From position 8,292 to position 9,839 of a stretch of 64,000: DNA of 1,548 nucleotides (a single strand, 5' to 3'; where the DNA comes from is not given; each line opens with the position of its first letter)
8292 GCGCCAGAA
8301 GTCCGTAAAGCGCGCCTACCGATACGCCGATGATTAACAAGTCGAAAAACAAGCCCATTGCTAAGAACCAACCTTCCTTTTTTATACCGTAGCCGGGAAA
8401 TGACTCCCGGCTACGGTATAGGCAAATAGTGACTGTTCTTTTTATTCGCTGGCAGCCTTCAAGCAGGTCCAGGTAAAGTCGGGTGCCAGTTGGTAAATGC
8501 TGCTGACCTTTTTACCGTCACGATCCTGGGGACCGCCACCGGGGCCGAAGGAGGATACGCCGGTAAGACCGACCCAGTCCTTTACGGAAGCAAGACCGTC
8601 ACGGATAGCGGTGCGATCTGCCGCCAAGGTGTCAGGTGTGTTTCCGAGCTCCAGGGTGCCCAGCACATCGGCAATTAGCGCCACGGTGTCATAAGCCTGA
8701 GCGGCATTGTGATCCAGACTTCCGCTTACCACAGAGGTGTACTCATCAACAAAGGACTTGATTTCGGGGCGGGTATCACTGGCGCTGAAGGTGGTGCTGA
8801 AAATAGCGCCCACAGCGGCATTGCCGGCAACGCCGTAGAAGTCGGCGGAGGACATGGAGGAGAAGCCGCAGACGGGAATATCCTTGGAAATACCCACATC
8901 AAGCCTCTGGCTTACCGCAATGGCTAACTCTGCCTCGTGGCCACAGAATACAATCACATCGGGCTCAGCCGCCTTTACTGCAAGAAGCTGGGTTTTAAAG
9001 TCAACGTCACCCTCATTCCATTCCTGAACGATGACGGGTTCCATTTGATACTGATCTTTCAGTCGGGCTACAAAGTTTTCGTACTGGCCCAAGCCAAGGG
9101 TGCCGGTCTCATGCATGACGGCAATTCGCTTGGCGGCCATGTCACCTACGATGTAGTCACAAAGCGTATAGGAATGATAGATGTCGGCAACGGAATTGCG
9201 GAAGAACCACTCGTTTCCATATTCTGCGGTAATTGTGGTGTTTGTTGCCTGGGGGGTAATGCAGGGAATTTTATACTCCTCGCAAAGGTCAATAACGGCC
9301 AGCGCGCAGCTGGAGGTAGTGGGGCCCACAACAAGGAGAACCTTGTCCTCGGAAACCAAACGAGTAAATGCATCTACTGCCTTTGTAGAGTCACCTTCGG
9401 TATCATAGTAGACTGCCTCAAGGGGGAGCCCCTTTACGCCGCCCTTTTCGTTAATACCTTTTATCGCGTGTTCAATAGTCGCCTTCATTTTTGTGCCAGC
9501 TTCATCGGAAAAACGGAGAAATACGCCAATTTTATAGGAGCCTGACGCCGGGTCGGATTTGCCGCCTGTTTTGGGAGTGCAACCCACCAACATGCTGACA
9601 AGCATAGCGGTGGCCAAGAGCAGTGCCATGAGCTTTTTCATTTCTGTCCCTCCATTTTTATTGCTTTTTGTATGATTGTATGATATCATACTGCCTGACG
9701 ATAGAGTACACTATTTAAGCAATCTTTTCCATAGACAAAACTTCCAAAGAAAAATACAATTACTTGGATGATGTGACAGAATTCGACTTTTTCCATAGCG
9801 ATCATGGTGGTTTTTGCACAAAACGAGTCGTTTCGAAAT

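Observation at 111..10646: GntR-controlled locus combining an amino-acid-type (HAAT/Liv) ABC importer with two pyruvate aldolases, a ribokinase-like kinase, a CBS-less KdsD-like isomerase and FucU/RbsD: possible 2-keto-3-deoxy-sugar-acid (KDO-like) or D-arabinose salvage route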

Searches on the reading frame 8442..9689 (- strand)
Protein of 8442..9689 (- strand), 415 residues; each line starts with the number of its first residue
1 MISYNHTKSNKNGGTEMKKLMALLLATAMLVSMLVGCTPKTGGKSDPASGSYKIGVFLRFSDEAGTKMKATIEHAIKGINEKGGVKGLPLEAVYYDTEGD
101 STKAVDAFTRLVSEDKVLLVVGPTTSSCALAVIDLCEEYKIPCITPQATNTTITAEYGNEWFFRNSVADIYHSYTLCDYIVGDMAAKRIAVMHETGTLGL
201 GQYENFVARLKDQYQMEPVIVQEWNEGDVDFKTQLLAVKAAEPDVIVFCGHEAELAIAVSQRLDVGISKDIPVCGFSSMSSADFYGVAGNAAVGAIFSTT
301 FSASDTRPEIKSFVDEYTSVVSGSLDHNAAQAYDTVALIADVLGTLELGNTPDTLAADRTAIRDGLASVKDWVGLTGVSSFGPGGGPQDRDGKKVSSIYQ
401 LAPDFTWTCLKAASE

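Call 3: search_protein_families(library=pfam, proteins=[window:8442-9689:-])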
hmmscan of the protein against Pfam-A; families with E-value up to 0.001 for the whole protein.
window:8442-9689:- (415 aa): 3 families
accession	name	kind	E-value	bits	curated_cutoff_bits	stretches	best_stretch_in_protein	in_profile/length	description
PF13458.12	Peripla_BP_6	-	4.4e-40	138.8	31.7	1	63-381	16-322/343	Periplasmic binding protein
PF01094.35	ANF_receptor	-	6.9e-17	62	25.4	1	69-341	3-288/353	Receptor family ligand binding region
PF13433.12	Peripla_BP_5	-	2.1e-14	53.9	27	1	65-139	17-91/363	Periplasmic binding protein domain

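Call 4: search_protein_families(library=ncbifam, proteins=[window:8442-9689:-])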
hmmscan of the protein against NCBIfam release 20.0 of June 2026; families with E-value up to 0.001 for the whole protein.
window:8442-9689:- (415 aa): 3 families
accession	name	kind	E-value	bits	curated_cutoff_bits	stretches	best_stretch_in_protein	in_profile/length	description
NF011933.0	PRK15404.1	subfamily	7.2e-29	101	477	1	65-344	43-316/370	high-affinity branched-chain amino acid ABC transporter substrate-binding protein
TIGR03407.1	urea_ABC_UrtA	exception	1.8e-09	37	492.75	1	66-321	18-270/361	urea ABC transporter substrate-binding protein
TIGR03669.1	urea_ABC_arch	equivalog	5.7e-06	25.6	494.8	1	65-131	18-83/375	urea ABC transporter substrate-binding protein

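Call 18: search_solved_structures(query=window:8442-9689:-, max_evalue=0.00001)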
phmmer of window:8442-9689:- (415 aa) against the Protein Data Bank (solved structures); distinct sequences matched with E-value up to 0.00001: 25.
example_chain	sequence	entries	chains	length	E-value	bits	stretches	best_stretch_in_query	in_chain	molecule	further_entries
4gnr_A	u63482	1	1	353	2.1e-26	95.9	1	65-382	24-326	ABC transporter substrate-binding protein-branched chain amino acid transport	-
4n0q_A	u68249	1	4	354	5.3e-26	94.6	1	65-377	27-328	Leu/Ile/Val-binding protein homolog 3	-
4obb_A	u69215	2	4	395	9.2e-23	83.9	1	65-354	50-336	Amino acid/amide ABC transporter substrate-binding protein, HAAT family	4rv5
4nqr_A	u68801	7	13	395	1.3e-22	83.4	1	65-354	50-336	Amino acid/amide ABC transporter substrate-binding protein, HAAT family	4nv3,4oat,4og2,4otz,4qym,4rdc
3td9_A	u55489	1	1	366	1.7e-22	83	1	80-343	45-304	Branched chain amino acid ABC transporter, periplasmic amino acid-binding protein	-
1usg_A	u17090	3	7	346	1.8e-18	69.8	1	73-355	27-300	LEUCINE-SPECIFIC BINDING PROTEIN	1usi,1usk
8z0g_A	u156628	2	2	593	5.4e-18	68.2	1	52-347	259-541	Leu/Ile/Val-binding protein,Leu/Ile/Val-binding protein,mNeonGreen | NeIle,Leu/Ile/Val-binding protein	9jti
2lbp_A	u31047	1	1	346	7.8e-18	67.7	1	72-355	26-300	LEUCINE-BINDING PROTEIN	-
1z15_A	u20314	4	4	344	3.2e-17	65.7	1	71-347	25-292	Leu/Ile/Val-binding protein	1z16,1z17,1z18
2liv_A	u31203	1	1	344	1.1e-16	63.8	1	71-347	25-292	LEUCINE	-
4zpj_A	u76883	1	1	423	1.7e-16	63.2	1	38-326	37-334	Extracellular ligand-binding receptor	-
3ipc_A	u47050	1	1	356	3.1e-15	59.1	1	65-320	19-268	ABC transporter, substrate binding protein (Amino acid)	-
3ip5_A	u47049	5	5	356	5.6e-15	58.3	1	65-320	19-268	ABC transporter, substrate binding protein (Amino acid)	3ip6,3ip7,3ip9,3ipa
3hut_A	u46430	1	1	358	1.1e-14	57.3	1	78-384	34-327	putative branched-chain amino acid ABC transporter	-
3sg0_A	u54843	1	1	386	7.3e-13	51.3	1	82-384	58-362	Extracellular ligand-binding receptor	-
4dqd_A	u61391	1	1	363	9.2e-13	51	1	93-384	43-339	Extracellular ligand-binding receptor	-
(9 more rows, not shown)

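Call 44: find_homologous_proteins(query=window:8442-9689:-, max_evalue=1e-20)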
Query window:8442-9689:- (415 aa): 82 proteins with E <= 1e-20 among 8000 candidates.
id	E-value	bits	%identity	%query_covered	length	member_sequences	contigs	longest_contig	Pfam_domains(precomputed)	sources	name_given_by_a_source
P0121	1.4e-263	892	100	96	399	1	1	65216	PF01094.35,PF13433.13,PF13458.13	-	-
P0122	3.3e-226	769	85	96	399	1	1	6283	PF01094.35,PF13433.13,PF13458.13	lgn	-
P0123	1.6e-223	760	86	96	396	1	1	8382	PF01094.35,PF13433.13,PF13458.13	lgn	-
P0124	4.5e-216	735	82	96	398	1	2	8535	PF01094.35,PF13433.13,PF13458.13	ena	-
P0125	7.7e-190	649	73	95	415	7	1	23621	PF01094.35,PF13433.13,PF13458.13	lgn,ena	-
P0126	3.1e-185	634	71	95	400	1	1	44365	PF01094.35,PF13433.13,PF13458.13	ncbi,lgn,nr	ncbi:MAG: ABC transporter substrate-binding protein [Eubacteriales bacterium]|nr:ABC transporter sub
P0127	6.5e-185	633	72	94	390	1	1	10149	PF01094.35,PF13433.13,PF13458.13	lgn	-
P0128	9.7e-185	632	71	95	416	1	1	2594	PF01094.35,PF13433.13,PF13458.13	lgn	-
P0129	9.9e-185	632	72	94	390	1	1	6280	PF01094.35,PF13433.13,PF13458.13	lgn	-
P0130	1.0e-184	632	67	96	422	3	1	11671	PF01094.35,PF13407.13,PF13433.13,PF13458.13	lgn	-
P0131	2.5e-184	631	70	95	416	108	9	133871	PF01094.35,PF13433.13,PF13458.13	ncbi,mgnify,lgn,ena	mgnify:FL=1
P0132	6.1e-184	629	70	95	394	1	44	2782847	PF01094.35,PF13433.13,PF13458.13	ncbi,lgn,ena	-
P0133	7.8e-184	629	69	96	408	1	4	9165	PF01094.35,PF13433.13,PF13458.13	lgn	-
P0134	1.1e-183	629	72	92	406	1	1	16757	PF01094.35,PF13407.13,PF13433.13,PF13458.13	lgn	-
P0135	1.6e-183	628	70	96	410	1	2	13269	PF01094.35,PF13433.13,PF13458.13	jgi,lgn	-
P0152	5.3e-176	603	72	87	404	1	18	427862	PF01094.35,PF13433.13,PF13458.13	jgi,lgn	jgi:ABC-type branched-subunit amino acid transport system substrate-binding protein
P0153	1.3e-175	602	68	95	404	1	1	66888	PF01094.35,PF13433.13,PF13458.13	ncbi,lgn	ncbi:MAG: ABC transporter substrate-binding protein [Anaerolineaceae bacterium]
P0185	4.8e-125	436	49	96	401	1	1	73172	PF01094.35,PF13433.13,PF13458.13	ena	-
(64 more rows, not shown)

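Call 45: find_encoding_contigs(protein=P0132, flank=10000, max_places=1)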
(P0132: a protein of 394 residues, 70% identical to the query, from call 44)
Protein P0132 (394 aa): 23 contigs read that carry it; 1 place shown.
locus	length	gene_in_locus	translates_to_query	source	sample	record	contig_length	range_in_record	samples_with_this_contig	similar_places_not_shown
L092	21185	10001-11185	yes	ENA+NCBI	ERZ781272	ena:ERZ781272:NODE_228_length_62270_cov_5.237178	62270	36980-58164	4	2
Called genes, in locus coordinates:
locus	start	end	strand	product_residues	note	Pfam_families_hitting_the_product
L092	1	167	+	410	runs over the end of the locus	PF12704:MacB_PCD, PF02687:FtsX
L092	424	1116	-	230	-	PF02368:Big_2, PF26182:Ig_NUP210_5th, PF26918:Ig_Eae (faint), PF22359:Big-like (weak), PF02368:Big_2, PF26182:Ig_NUP210_5th (weak)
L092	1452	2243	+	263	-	PF00142:Fer4_NifH (weak), PF01656:CbiA, PF02374:ArsA_ATPase (weak), PF06564:CBP_BcsQ (weak), PF07015:VirC1 (faint), PF09140:MipZ (weak), PF10609:ParA (weak), PF13614:AAA_31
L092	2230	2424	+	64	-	-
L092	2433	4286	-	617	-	PF02463:SMC_N (faint), PF11398:DUF2813 (faint), PF13175:AAA_15, PF13476:AAA_23 (weak), PF13175:AAA_15, PF13304:AAA_21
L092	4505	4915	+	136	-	PF09719:C_GCAxxG_C_C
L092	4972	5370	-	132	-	-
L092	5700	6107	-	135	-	PF14198:TnpV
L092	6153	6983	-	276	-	PF00376:MerR, PF13411:MerR_1, PF06445:GyrI-like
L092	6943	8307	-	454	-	PF01554:MatE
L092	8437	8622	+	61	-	-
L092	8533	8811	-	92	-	PF15919:HicB_lk_antitox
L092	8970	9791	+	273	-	PF00702:Hydrolase (weak), PF05116:S6PP (weak), PF08282:Hydrolase_3, PF05116:S6PP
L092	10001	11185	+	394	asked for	PF13458:Peripla_BP_6, PF01094:ANF_receptor, PF13433:Peripla_BP_5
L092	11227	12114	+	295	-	PF02653:BPD_transp_2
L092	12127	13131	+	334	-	PF02653:BPD_transp_2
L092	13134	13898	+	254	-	PF02463:SMC_N (faint), PF00005:ABC_tran, PF13304:AAA_21 (faint), PF12399:BCA_ABC_TP_C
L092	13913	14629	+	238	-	PF13175:AAA_15 (weak), PF00005:ABC_tran, PF02463:SMC_N (faint), PF13304:AAA_21 (faint)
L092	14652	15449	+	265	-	PF03328:HpcH_HpaI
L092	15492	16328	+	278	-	PF00106:adh_short, PF01370:Epimerase (weak), PF08659:KR, PF16363:GDP_Man_Dehyd (weak), PF13561:adh_short_C2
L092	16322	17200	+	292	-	PF00701:DHDPS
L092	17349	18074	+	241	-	PF00392:GntR, PF07729:FCD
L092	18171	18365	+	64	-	-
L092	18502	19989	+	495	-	PF04715:, PF00425:Chorismate_bind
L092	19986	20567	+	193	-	PF00117:GATase, PF07722:Peptidase_C26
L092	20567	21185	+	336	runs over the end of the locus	PF02885:Glycos_trans_3N, PF00591:Glycos_transf_3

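Call 46: find_encoding_contigs(protein=P0152, flank=10000, max_places=1)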
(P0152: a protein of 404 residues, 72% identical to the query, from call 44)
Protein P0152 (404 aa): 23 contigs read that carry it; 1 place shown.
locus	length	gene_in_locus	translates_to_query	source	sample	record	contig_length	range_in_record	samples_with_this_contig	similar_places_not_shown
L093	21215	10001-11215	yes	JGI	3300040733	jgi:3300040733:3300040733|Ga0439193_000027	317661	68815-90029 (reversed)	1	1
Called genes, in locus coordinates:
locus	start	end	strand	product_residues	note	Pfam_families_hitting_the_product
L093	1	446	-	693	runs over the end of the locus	PF03477:ATP-cone, PF13597:NRDD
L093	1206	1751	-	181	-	PF21805:Imm5_like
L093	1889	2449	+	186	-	PF03551:PadR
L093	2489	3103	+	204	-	PF06445:GyrI-like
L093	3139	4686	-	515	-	PF23952:LRR_EndoS (faint), PF13855:LRR_8 (faint), PF12799:LRR_4 (weak)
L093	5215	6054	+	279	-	PF00456:Transketolase_N, PF13292:DXP_synthase_N, PF00676:E1_dh, PF09364:XFP_N (weak), PF02775:TPP_enzyme_C (weak)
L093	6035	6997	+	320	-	PF02779:Transket_pyr, PF02780:Transketolase_C, PF22613:Transketolase_C_1 (weak)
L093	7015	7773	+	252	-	PF23441:SDR (faint), PF00106:adh_short, PF08659:KR, PF13561:adh_short_C2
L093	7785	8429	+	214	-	PF02502:LacAB_rpiB, PF12408:DUF3666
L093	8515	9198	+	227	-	PF00392:GntR, PF07729:FCD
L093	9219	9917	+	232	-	PF00392:GntR, PF07729:FCD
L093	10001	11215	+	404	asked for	PF13433:Peripla_BP_5, PF13458:Peripla_BP_6, PF01094:ANF_receptor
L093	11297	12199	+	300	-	PF02653:BPD_transp_2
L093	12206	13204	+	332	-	PF02653:BPD_transp_2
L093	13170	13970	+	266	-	PF02463:SMC_N (faint), PF00005:ABC_tran, PF13304:AAA_21 (faint), PF12399:BCA_ABC_TP_C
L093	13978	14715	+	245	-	PF00005:ABC_tran, PF13304:AAA_21 (faint)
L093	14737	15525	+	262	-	PF03328:HpcH_HpaI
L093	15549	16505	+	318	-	PF00389:2-Hacid_dh, PF02826:2-Hacid_dh_C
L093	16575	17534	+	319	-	PF01081:Aldolase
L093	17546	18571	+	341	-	PF00294:PfkB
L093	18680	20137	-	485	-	PF00232:Glyco_hydro_1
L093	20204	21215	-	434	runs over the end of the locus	PF02378:PTS_EIIC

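Call 47: find_encoding_contigs(protein=P0153, flank=10000, max_places=1)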
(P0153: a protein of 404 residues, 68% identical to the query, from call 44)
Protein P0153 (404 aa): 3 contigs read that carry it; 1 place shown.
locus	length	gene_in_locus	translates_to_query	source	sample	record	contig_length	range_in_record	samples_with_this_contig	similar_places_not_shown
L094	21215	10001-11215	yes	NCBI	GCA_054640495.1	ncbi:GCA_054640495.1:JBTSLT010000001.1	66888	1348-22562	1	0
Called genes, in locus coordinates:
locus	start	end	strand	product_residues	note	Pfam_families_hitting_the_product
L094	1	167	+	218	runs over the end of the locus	PF04854:DUF624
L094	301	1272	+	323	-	PF05448:AXE1, PF02129:Peptidase_S15 (weak), PF12146:Hydrolase_4 (faint), PF00561:Abhydrolase_1 (faint), PF12697:Abhydrolase_6 (weak), PF00326:Peptidase_S9 (weak)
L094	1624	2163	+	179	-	PF03551:PadR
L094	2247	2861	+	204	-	PF06445:GyrI-like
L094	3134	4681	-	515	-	PF23952:LRR_EndoS (faint), PF13855:LRR_8 (faint), PF12799:LRR_4 (weak)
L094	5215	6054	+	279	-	PF00456:Transketolase_N, PF13292:DXP_synthase_N, PF00676:E1_dh, PF09364:XFP_N (weak), PF02775:TPP_enzyme_C (weak)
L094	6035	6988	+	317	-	PF02779:Transket_pyr, PF02780:Transketolase_C, PF22613:Transketolase_C_1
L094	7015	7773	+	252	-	PF00106:adh_short, PF08659:KR, PF13561:adh_short_C2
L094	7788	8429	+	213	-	PF02502:LacAB_rpiB, PF12408:DUF3666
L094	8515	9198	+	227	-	PF00392:GntR, PF07729:FCD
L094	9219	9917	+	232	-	PF00392:GntR, PF07729:FCD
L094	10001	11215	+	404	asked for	PF13433:Peripla_BP_5, PF13458:Peripla_BP_6, PF01094:ANF_receptor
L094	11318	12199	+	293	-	PF02653:BPD_transp_2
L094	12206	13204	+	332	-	PF02653:BPD_transp_2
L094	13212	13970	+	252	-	PF02463:SMC_N (faint), PF00005:ABC_tran, PF13304:AAA_21 (faint), PF12399:BCA_ABC_TP_C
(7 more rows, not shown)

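Call 48: find_encoding_contigs(protein=P0185, flank=10000, max_places=1)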
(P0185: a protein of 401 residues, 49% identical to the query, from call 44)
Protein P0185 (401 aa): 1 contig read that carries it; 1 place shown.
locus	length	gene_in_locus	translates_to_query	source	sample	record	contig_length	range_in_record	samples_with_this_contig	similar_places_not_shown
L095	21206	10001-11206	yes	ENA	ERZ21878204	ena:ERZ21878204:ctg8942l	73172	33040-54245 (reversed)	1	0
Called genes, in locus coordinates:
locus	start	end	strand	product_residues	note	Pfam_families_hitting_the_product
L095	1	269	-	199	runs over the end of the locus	-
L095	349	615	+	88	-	-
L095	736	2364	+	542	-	PF00239:Resolvase, PF07508:Recombinase, PF13408:Zn_ribbon_recom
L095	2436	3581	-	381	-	PF00990:GGDEF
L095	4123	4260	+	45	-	-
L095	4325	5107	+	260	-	PF14451:Ub-Mut7C, PF01927:Mut7-C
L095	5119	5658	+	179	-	-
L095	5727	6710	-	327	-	PF00389:2-Hacid_dh, PF02826:2-Hacid_dh_C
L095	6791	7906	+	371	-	PF25106:VWA_4 (faint)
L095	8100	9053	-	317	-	-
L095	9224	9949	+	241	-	PF00392:GntR, PF01325:Fe_dep_repress (faint), PF08279:HTH_11 (weak), PF07729:FCD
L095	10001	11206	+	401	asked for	PF13433:Peripla_BP_5, PF13458:Peripla_BP_6, PF01094:ANF_receptor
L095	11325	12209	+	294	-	PF02653:BPD_transp_2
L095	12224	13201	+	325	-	PF02653:BPD_transp_2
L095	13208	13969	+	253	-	PF00005:ABC_tran, PF02463:SMC_N (faint), PF13304:AAA_21 (faint), PF12399:BCA_ABC_TP_C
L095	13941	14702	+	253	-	PF00005:ABC_tran, PF13304:AAA_21 (faint)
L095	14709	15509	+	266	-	PF03328:HpcH_HpaI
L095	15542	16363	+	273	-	PF00106:adh_short, PF13561:adh_short_C2, PF00106:adh_short (weak)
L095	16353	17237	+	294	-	PF00701:DHDPS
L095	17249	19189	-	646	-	PF04290:DctQ (weak), PF06808:DctM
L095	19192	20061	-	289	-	PF03480:DctP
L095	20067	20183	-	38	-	-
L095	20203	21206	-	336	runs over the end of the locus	PF16811:TAtT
